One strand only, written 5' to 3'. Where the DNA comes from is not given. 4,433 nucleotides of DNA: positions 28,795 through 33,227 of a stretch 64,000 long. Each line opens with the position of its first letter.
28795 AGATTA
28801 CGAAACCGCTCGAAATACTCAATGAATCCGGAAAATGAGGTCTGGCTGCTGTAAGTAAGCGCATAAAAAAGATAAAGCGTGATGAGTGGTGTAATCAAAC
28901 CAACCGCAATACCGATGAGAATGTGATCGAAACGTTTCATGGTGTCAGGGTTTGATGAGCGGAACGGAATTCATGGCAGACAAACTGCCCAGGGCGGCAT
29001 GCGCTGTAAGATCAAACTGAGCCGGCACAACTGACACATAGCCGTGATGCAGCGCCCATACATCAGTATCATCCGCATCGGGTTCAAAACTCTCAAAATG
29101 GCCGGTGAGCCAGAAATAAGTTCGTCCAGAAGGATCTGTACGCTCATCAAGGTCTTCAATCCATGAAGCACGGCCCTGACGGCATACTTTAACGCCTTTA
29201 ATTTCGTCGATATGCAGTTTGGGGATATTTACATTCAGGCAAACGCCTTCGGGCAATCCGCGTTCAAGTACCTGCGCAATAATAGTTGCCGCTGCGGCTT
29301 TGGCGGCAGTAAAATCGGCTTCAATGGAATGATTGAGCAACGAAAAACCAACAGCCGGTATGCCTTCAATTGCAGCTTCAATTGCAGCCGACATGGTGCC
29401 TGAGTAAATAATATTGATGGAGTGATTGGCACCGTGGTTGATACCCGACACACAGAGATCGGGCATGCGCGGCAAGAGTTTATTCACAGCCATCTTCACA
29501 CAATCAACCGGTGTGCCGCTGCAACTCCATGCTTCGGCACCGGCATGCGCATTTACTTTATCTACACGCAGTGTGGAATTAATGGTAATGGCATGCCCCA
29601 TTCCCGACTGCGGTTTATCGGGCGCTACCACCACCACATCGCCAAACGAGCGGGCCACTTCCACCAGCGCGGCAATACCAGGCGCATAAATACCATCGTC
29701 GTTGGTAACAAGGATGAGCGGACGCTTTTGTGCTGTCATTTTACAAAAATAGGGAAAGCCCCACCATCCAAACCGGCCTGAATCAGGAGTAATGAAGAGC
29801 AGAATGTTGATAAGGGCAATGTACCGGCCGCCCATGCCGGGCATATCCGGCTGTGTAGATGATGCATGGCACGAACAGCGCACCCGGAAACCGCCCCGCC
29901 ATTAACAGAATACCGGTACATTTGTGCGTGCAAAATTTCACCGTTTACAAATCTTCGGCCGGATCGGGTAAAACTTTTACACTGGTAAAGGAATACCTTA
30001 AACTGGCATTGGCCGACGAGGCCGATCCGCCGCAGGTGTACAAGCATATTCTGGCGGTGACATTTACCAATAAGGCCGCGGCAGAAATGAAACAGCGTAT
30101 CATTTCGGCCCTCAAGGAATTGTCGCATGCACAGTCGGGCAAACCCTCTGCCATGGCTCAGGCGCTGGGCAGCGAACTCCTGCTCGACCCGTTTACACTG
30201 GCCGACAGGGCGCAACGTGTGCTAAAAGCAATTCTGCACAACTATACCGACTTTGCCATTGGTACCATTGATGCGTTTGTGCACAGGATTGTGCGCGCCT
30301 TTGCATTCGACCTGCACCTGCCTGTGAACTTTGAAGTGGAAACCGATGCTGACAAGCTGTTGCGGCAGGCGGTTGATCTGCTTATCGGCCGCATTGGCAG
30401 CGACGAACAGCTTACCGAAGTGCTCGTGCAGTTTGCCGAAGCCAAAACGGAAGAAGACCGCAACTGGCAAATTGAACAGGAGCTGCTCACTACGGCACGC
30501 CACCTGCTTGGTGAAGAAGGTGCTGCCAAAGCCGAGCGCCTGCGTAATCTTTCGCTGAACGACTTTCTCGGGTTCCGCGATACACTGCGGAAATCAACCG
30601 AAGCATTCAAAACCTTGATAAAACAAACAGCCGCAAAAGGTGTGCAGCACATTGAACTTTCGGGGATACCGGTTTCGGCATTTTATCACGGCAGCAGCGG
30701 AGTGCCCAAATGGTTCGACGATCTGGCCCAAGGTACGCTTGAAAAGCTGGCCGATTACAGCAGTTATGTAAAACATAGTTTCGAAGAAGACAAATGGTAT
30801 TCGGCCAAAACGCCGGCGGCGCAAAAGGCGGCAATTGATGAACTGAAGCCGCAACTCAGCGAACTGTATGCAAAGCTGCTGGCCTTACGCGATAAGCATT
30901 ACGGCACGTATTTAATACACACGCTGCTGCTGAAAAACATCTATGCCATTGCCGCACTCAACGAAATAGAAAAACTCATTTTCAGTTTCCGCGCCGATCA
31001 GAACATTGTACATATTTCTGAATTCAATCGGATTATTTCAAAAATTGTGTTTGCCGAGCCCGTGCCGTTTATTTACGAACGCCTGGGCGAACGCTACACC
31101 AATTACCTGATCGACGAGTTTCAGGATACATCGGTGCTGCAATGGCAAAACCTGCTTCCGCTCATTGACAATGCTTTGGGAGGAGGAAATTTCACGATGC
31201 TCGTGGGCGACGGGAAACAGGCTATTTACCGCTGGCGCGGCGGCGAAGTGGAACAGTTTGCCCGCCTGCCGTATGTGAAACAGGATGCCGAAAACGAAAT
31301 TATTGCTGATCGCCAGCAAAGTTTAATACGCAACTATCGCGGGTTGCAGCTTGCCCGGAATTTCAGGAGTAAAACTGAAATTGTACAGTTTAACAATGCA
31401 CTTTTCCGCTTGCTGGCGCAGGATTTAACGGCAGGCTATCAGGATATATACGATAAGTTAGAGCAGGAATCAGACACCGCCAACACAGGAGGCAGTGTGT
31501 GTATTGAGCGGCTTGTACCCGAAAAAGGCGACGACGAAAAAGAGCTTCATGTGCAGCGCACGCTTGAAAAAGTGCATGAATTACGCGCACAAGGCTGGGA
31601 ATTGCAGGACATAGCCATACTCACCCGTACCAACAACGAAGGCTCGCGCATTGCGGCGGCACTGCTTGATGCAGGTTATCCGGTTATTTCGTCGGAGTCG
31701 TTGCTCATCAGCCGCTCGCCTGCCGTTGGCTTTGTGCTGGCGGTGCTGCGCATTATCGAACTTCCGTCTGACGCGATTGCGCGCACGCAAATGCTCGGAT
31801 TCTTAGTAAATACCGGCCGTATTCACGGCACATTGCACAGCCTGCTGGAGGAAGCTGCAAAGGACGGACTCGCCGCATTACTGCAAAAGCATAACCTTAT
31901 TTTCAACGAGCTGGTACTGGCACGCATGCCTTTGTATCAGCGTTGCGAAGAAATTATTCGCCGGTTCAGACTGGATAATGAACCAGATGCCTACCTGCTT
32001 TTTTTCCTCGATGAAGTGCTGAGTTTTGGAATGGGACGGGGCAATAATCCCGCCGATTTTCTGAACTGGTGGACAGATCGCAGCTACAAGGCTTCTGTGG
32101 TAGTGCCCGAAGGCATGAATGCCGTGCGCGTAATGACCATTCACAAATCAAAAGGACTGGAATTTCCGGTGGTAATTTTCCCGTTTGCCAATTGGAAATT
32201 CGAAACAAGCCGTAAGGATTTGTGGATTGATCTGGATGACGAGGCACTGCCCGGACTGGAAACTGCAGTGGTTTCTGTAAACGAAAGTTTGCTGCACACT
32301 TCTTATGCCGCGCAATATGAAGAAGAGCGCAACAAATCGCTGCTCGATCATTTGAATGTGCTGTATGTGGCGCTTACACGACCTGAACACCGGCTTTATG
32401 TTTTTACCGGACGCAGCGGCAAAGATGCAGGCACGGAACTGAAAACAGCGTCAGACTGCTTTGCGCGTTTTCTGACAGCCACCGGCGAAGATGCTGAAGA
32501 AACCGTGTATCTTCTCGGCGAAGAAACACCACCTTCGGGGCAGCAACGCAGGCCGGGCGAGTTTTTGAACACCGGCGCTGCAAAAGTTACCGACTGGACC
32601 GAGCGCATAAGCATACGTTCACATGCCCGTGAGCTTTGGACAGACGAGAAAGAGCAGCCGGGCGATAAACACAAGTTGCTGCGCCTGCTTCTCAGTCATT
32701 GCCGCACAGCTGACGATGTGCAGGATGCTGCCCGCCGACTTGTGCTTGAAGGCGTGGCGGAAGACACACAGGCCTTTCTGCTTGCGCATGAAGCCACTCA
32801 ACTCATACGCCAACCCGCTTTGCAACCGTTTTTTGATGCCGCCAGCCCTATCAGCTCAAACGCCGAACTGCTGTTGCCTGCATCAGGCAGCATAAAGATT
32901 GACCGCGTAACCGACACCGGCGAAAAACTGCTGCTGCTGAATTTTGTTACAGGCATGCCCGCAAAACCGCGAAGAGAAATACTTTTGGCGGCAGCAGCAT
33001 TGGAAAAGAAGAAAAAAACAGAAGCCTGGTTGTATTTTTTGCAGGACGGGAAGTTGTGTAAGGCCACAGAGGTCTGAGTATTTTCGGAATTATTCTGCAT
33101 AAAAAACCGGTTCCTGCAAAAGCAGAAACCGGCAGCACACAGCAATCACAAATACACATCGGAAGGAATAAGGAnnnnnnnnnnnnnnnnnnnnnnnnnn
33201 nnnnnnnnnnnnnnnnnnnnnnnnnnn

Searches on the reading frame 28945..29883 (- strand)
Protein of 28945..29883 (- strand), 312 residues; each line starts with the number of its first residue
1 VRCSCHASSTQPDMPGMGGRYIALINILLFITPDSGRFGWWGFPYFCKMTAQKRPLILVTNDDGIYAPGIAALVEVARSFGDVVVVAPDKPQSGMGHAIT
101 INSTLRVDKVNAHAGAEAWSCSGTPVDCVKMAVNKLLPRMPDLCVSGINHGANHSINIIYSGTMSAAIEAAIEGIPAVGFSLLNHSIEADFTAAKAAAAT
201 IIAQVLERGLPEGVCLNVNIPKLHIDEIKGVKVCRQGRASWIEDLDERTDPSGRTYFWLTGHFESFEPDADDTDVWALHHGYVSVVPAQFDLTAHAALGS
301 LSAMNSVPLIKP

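Call 12: search_protein_families(library=pfam, proteins=[window:28945-29883:-], max_evalue=0.001)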
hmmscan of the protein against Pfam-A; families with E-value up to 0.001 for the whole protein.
window:28945-29883:- (312 aa): 1 family
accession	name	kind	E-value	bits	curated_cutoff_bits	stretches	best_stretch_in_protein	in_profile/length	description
PF01975.23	SurE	-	4.6e-68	229.2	22.1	1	57-242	1-188/189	Survival protein SurE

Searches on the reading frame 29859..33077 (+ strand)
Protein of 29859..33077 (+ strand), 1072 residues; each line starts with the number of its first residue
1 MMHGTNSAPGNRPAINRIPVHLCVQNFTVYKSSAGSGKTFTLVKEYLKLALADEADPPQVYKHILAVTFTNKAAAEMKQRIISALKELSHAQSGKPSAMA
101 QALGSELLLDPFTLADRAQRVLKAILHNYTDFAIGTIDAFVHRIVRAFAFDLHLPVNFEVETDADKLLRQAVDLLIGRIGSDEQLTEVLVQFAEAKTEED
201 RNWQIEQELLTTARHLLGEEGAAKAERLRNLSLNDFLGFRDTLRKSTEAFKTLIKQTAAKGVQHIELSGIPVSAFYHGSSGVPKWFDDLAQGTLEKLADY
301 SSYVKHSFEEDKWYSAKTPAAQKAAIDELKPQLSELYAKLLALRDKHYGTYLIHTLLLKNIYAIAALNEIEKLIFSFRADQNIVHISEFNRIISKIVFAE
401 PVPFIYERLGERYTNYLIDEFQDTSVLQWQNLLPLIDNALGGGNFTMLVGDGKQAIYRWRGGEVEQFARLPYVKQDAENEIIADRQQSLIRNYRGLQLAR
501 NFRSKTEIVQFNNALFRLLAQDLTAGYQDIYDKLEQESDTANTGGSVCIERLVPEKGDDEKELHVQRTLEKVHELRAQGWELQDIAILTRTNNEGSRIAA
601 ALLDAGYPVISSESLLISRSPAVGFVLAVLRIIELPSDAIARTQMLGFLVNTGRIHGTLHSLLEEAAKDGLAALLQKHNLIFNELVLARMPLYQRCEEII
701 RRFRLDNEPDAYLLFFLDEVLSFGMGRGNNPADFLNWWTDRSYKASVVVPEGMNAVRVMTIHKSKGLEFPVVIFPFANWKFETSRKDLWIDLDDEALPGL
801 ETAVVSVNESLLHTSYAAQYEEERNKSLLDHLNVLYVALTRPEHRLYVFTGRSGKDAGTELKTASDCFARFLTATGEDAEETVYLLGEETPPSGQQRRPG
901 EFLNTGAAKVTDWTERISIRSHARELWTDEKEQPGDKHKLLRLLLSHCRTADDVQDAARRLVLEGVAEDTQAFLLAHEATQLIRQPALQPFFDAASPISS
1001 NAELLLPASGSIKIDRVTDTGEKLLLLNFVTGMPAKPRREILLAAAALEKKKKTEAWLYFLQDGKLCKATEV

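Call 12: search_protein_families(library=pfam, proteins=[window:29859-33077:+], max_evalue=0.001)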
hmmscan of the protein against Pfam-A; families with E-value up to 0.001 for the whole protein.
window:29859-33077:+ (1072 aa): 4 families
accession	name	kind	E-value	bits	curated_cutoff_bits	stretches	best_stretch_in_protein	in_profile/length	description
PF00580.27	UvrD-helicase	-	1.5e-36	126.9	23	1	28-469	16-265/271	UvrD/REP helicase N-terminal domain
PF13361.12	UvrD_C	-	3e-20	73.4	25.6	2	497-649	2-138/350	UvrD-like helicase C-terminal domain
PF13245.12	AAA_19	-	2.4e-09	37.9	25.1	1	29-84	15-64/134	AAA domain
PF13538.12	UvrD_C_2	-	1.6e-08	34.7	27.4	1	756-775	2-23/52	UvrD-like helicase C-terminal domain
